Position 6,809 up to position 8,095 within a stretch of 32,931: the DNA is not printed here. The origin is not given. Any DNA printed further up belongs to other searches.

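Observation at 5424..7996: SahR-like ArsR-methyltransferase regulator with a 28-bp palindromic operator directly upstream of ahcY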

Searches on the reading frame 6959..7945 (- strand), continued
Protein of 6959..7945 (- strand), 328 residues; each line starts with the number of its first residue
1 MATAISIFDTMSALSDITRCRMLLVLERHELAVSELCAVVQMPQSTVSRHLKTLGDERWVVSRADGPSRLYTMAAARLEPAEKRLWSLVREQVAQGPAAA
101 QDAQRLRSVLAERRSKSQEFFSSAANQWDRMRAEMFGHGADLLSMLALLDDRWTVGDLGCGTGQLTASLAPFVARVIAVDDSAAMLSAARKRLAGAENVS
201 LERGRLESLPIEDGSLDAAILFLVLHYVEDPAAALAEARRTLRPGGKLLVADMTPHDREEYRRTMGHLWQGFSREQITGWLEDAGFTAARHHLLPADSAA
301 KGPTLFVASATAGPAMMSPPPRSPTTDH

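Call 43: find_related_loci(query=A1, collection=genome_contigs, flank=6000)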
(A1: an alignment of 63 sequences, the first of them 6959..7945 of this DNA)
Query A1 (328 aa) in genome_contigs; peptide patterns used: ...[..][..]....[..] (x = any residue, [..] = any of these).
600 stretches matched a pattern (row limit reached: there are more); 592 encode a relative of the query (tblastn E <= 1e-3); the best 80 are kept; 80 distinct loci.
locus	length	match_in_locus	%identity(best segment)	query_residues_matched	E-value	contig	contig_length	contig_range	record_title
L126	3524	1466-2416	63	1-318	4e-135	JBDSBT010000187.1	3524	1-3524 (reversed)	MAG: Gemmatimonadaceae bacterium isolate cluster1_bin.14 k127_3808522, whole genome shotgun sequence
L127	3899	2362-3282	65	7-313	4e-133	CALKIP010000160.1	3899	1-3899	MAG TPA_asm: uncultured bacterium isolate SRR6713625_bin.14_CONCOCT_v1.1_MAG genome assembly, contig: ERZ794971.12825, w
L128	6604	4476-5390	63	1-306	6e-128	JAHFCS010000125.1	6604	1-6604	MAG: Gemmatimonadetes bacterium isolate nzgw227 NODE_36574_length_6605_cov_2.296422, whole genome shotgun sequence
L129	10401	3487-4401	66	5-310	3e-126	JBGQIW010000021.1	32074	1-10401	MAG: Gemmatimonadota bacterium isolate OBJ2_061818_070_38 k141_285093_length_32074_cov_17.4873, whole genome shotgun seq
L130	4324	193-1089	63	7-306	2e-127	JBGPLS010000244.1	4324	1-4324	MAG: Gemmatimonadaceae bacterium isolate OBJ_0618_7090110_256 k141_11928390_length_4324_cov_24.0543, whole genome shotgu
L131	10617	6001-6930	60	1-310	1e-123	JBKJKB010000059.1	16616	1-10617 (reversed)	MAG: Gemmatimonadaceae bacterium isolate ant_bin.225 k117_110193, whole genome shotgun sequence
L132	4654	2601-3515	64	6-310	4e-123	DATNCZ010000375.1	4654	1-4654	MAG TPA_asm: Gemmatimonadaceae bacterium isolate SMAG_U11229 k141_1342914, whole genome shotgun sequence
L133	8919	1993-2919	61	2-310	1e-121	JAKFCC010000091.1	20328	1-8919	MAG: Gemmatimonadota bacterium isolate LC011 contig-124_3333, whole genome shotgun sequence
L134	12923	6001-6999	59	3-323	4e-121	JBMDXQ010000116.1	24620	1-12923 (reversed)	MAG: Vicinamibacterales bacterium isolate FBaSoil0_16 FBaSoil0_contig116, whole genome shotgun sequence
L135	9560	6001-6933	63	2-313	2e-121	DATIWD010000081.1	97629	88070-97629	MAG TPA_asm: Gemmatimonadales bacterium isolate SMAG_U15214 k141_2929118, whole genome shotgun sequence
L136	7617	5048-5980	61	1-311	4e-121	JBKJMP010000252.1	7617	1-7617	MAG: Gemmatimonadaceae bacterium isolate ant_bin.332 k117_2385688, whole genome shotgun sequence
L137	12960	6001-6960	58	3-323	1e-120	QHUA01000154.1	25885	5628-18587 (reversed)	MAG: Gemmatimonadetes bacterium isolate AG39 14_1009_09_30cm_scaffold_5579_curated, whole genome shotgun sequence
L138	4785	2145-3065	59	3-310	1e-121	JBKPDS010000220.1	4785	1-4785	MAG: Gemmatimonadota bacterium isolate GB_EKS_MAG_00018 GB_EKS_000001613934, whole genome shotgun sequence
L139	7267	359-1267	62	6-308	3e-120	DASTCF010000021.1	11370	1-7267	MAG TPA_asm: Gemmatimonadales bacterium isolate SMAG_U785 k141_349616, whole genome shotgun sequence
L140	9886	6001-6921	59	3-310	4e-120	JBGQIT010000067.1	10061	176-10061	MAG: Gemmatimonadaceae bacterium isolate OBJ2_061818_070_40 k141_515824_length_10061_cov_21.0477, whole genome shotgun s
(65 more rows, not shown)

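Call 46: search_dna_similar(query=window:6959-7945:-, collection=plasmids, mode=protein, max_rows=30)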
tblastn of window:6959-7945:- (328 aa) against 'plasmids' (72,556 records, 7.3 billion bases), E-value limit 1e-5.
Records with a match: 110; places in all: 119; records where one place covers at least 80% of the query: 13.
Best place of each record, by identity: <60% 110.
By first word of the organism name: Streptomyces 39; Ralstonia 12; Sinorhizobium 5; Halorussus 3; Methylobacterium 2; Novosphingobium 2; Leptospira 2; Halobacterium 2; Natrinema 2; Deinococcus 2; and 32 more.
By predicted mobility (MOB-suite, as given by PLSDB): non-mobilizable 74; mobilizable 25; conjugative 11.
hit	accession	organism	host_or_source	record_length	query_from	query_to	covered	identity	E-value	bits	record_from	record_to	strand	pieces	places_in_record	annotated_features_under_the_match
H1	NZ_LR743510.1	Methylobacterium bullatum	-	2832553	10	318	94%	37.0%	2e-41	160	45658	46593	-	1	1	none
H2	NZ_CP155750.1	Sphingomonas parapaucimobilis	Chinese cabbage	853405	1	289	88%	36.6%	5e-31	130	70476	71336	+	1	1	metalloregulator ArsR/SmtB family transcription factor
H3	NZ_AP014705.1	Methylobacterium aquaticum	-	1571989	1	299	91%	33.0%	2e-34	140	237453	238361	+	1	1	none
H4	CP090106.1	Sinorhizobium meliloti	Medicago,Cell culture,Plant nodule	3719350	6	323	97%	30.4%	2e-19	96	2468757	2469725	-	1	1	metalloregulator ArsR/SmtB family transcription factor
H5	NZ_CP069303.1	Shinella sp. PSBB067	monoisolate,Minnesota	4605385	6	307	92%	32.0%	5e-28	121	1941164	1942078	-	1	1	none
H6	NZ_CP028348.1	Novosphingobium sp. THN1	cell culture,surface water of Lake Taihu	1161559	1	287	88%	33.0%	1e-29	126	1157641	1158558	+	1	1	record has no annotation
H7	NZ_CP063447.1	Novosphingobium sp. ES2-1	mixed culture,activated sludge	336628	1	287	88%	32.7%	9e-31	129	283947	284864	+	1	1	metalloregulator ArsR/SmtB family transcription factor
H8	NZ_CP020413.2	Leptospira interrogans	Homo sapiens,human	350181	7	301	90%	31.2%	6e-31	130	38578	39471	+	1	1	metalloregulator ArsR/SmtB family transcription factor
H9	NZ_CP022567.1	Rhizobium leguminosarum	Root nodule,Pisum sativum root-nodule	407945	6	307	92%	30.3%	2e-22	105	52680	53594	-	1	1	metalloregulator ArsR/SmtB family transcription factor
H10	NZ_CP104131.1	Sinorhizobium sp. K101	Phaseolus vulgaris,cell ...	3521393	6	287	86%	32.4%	3e-21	101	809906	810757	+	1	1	none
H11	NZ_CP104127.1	Sinorhizobium sp. M103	Phaseolus vulgaris,cell ...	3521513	6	287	86%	32.4%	3e-21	101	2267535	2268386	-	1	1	none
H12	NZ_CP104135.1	Sinorhizobium sp. C101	Phaseolus vulgaris,cell ...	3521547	6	287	86%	32.4%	3e-21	101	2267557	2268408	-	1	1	none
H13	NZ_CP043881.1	Leptospira interrogans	Homo sapiens,cell culture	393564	7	301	90%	30.9%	3e-31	130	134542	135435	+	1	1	metalloregulator ArsR/SmtB family transcription factor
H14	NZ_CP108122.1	Streptomyces sp. NBC_00209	-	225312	86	306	67%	30.5%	2e-8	63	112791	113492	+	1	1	class I SAM-dependent methyltransferase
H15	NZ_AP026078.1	Acaryochloris marina MBIC10699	cell culture,Ascidian, Diplosoma similis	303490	67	286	67%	27.4%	4e-7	59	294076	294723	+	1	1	class I SAM-dependent methyltransferase | adenylate kinase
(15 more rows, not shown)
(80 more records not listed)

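Call 47: get_annotated_region(hit=H4, flank=5000)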
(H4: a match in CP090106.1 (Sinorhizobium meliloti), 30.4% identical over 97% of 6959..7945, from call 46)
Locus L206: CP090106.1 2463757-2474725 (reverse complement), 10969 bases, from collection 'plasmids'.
description: Sinorhizobium meliloti strain Ak57 plasmid pSymB, complete sequence
organism: Sinorhizobium meliloti (NCBI taxid 382)
taxonomy: Bacteria; Pseudomonadota; Alphaproteobacteria; Hyphomicrobiales; Rhizobiaceae; Sinorhizobium; Sinorhizobium meliloti
host: -; source: Medicago,Cell culture,Plant nodule; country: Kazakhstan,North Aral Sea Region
typing (MOB-suite, as given by PLSDB): non-mobilizable
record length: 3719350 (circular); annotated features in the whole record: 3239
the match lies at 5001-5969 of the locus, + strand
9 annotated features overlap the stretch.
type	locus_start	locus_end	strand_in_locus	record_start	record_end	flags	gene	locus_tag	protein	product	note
CDS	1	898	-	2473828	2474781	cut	-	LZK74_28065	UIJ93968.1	DMT family transporter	-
CDS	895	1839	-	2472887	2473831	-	-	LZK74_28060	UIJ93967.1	alpha/beta hydrolase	-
CDS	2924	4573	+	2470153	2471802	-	ettA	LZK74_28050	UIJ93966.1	energy-dependent translational throttle protein EttA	-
CDS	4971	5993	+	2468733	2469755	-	-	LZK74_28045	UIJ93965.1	metalloregulator ArsR/SmtB family transcription factor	-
CDS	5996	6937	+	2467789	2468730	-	metF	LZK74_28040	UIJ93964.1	methylenetetrahydrofolate reductase [NAD(P)H]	-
CDS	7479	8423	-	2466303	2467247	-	-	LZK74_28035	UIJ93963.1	DMT family transporter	-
CDS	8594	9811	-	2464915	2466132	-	-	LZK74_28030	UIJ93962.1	lytic murein transglycosylase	-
CDS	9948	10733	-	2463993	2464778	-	-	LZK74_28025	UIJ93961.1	glycoside hydrolase family 25 protein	-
CDS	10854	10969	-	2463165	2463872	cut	-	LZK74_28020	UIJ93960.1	class I SAM-dependent methyltransferase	-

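Call 48: get_annotated_region(hit=H2, flank=5000)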
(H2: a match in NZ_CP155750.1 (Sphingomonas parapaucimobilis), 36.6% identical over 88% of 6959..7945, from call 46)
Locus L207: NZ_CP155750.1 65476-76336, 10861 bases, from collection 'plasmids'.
description: Sphingomonas parapaucimobilis strain YK209 plasmid unnamed2, complete sequence
organism: Sphingomonas parapaucimobilis (NCBI taxid 28213)
taxonomy: Bacteria; Pseudomonadota; Alphaproteobacteria; Sphingomonadales; Sphingomonadaceae; Sphingomonas; Sphingomonas parapaucimobilis
host: -; source: Chinese cabbage; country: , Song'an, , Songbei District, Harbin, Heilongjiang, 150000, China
typing (MOB-suite, as given by PLSDB): non-mobilizable
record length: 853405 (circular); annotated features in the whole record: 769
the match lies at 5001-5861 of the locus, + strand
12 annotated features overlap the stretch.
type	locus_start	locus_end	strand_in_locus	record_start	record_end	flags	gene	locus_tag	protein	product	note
CDS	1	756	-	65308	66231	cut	-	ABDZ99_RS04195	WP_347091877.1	LysR family transcriptional regulator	-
CDS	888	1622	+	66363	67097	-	-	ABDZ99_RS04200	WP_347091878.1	pirin family protein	-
CDS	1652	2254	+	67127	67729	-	wrbA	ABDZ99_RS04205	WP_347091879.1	NAD(P)H:quinone oxidoreductase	-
CDS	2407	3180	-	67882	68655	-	-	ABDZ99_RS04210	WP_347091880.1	M15 family metallopeptidase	-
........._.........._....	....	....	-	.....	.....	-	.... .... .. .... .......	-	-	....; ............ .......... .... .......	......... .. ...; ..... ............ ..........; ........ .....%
CDS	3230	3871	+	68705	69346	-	-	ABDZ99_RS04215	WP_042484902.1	RNA pseudouridine synthase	-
CDS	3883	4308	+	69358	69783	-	arfB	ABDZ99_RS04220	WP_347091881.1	alternative ribosome rescue aminoacyl-tRNA hydrolase ArfB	GO:0006415 - translational termination [Evidence IEA]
CDS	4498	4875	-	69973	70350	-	-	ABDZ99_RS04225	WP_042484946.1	hypothetical protein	-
CDS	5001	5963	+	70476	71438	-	-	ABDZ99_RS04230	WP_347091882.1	metalloregulator ArsR/SmtB family transcription factor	GO:0006355 - regulation of DNA-templated transcription [Evidence IEA]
CDS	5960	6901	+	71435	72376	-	metF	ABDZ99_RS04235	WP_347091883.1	methylenetetrahydrofolate reductase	GO:0009086 - methionine biosynthetic process [Evidence IEA]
CDS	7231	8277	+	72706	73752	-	-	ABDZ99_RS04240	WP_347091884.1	homocysteine S-methyltransferase family protein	-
CDS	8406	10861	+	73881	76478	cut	metH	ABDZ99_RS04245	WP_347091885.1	methionine synthase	GO:0009086 - methionine biosynthetic process [Evidence IEA]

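Call 49: get_annotated_region(hit=H8, flank=5000)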
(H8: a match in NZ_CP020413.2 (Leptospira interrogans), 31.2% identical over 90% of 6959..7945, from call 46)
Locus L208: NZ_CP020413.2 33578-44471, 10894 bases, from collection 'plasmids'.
description: Leptospira interrogans serovar Copenhageni strain FDAARGOS_203 plasmid unnamed1, complete sequence
organism: Leptospira interrogans (NCBI taxid 44275)
taxonomy: Bacteria; Spirochaetota; Spirochaetia; Leptospirales; Leptospiraceae; Leptospira; Leptospira interrogans
host: -; source: Homo sapiens,human; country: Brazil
typing (MOB-suite, as given by PLSDB): non-mobilizable
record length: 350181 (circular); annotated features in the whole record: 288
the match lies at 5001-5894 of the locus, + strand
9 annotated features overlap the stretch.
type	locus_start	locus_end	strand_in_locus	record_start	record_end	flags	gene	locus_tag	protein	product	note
CDS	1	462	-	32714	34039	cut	-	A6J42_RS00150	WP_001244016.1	polysaccharide deacetylase family protein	GO:0005975 - carbohydrate metabolic process [Evidence IEA]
CDS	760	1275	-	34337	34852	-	-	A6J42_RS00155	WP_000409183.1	hypothetical protein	-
CDS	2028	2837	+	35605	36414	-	-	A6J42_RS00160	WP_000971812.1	TIGR01458 family HAD-type hydrolase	GO:0008152 - metabolic process [Evidence IEA]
CDS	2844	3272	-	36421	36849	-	-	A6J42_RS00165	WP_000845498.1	acyl-CoA thioesterase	-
CDS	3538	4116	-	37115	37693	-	-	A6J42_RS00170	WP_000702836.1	TetR/AcrR family transcriptional regulator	GO:0006355 - regulation of DNA-templated transcription [Evidence IEA]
CDS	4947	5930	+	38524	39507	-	-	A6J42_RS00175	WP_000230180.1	metalloregulator ArsR/SmtB family transcription factor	GO:0006355 - regulation of DNA-templated transcription [Evidence IEA]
CDS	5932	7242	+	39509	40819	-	ahcY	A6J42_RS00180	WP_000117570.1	adenosylhomocysteinase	GO:0006730 - one-carbon metabolic process [Evidence IEA]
CDS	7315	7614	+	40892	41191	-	-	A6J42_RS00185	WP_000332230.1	4Fe-4S binding protein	-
CDS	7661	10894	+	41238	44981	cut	metH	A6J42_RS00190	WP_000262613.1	methionine synthase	GO:0009086 - methionine biosynthetic process [Evidence IEA]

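Call 70: predict_structure(alignment_id=A1)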
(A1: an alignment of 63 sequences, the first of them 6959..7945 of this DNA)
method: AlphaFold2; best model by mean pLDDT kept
length: 328 residues; sequences in the alignment: 63
mean_pLDDT: 95.4   pTM: 0.81
mean pLDDT of the five models: 95.4, 95.3, 94.8, 94.3, 90.5
residues with pLDDT >= 90: 300; 70-90: 24; 50-70: 3; < 50: 1
segments of 3 or more residues with pLDDT < 50: none
pLDDT, mean of each block of 10 residues (from residue 1): 77 96 98 98 98 97 97 97 97 97 98 92 90 92 96 98 98 99 98 98 98 98 98 98 98 98 97 98 97 94 98 83 75
secondary structure, 60 per line:
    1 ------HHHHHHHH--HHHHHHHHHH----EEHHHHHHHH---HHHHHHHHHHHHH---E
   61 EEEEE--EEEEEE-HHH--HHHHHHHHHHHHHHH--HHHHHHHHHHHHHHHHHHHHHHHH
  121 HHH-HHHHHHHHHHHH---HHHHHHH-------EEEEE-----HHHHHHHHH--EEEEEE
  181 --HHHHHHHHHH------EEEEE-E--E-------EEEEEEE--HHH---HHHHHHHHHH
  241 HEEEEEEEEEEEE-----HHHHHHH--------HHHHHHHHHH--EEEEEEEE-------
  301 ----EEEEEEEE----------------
elements in order: H7-14 H17-26 H33-40 H44-56 E60-65 E68-73 H80-94 H97-123 H125-136 H140-146 E154-158 H164-172 E175-180 H183-192 E199-203 E216-222 H231-241 E242-253 H259-265 H274-283 E286-293 E305-312

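Call 72: fold_search(model_id=the predicted structure, library=pdb)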
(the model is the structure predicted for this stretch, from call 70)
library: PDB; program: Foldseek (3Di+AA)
matches with E <= 10: 1952; with E <= 0.001: 1544
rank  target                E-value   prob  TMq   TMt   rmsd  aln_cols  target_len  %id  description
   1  5f8e_A                3.9e-17  1.00  0.43  0.40  19.3       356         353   21  Rv2258c-SAH (released 2016-06-29)
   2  5f8e_C                9.5e-17  1.00  0.43  0.40  19.9       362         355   20  Rv2258c-SAH (released 2016-06-29)
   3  5f8c_A                1.5e-16  1.00  0.43  0.40  20.0       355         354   19  Rv2258c-unbound (released 2016-06-29)
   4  5f8f_B                2.6e-16  1.00  0.44  0.40  19.8       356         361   20  Rv2258c-SFG (released 2016-06-29)
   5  5thy_B                4.9e-16  1.00  0.41  0.36  24.0       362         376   16  Crystal structure of SeMet-Substituted CurJ carbon methyltransferase (released 2016-10-19)
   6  5f8c_B                9.4e-16  1.00  0.43  0.39  19.8       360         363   20  Rv2258c-unbound (released 2016-06-29)
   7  5thy_A                1.3e-15  1.00  0.44  0.38  25.8       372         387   15  Crystal structure of SeMet-Substituted CurJ carbon methyltransferase (released 2016-10-19)
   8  6d6y                  1.5e-15  1.00  0.42  0.28  23.9       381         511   17  AprA Methyltransferase 2 - GNAT didomain in complex with SAH (released 2018-05-09)
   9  5f8e_B                1.9e-15  1.00  0.45  0.42  19.6       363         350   21  Rv2258c-SAH (released 2016-06-29)
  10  3l8d                  7.3e-15  1.00  0.46  0.72   4.8       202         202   20  Crystal structure of methyltransferase from Bacillus Thuringiensis (released 2010-01-12)
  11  8fts                  8.2e-15  1.00  0.43  0.42  21.5       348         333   18  SgvM methyltransferase with SAH and alpha-ketoleucine (released 2023-11-01)
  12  8rxg                  9.8e-15  1.00  0.42  0.41  19.8       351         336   18  Crystal structure of alpha-keto C-methyl transferase SgvM bound to SAM (released 2024-07-24)
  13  6cca                  9.8e-15  1.00  0.41  0.35  23.1       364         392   17  Crystal structure of DszA carbon methyltransferase (released 2018-12-05)
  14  6f5z_A                1.6e-14  1.00  0.46  0.66  10.6       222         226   22  Complex between the Haloferax volcanii Trm112 methyltransferase activator and the Hvo_0019 putative methyltransferase (released 2018-07-11)
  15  8g5s_A                2.1e-14  1.00  0.41  0.38  22.4       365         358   18  Crystal structure of apo TnmJ (released 2023-10-18)
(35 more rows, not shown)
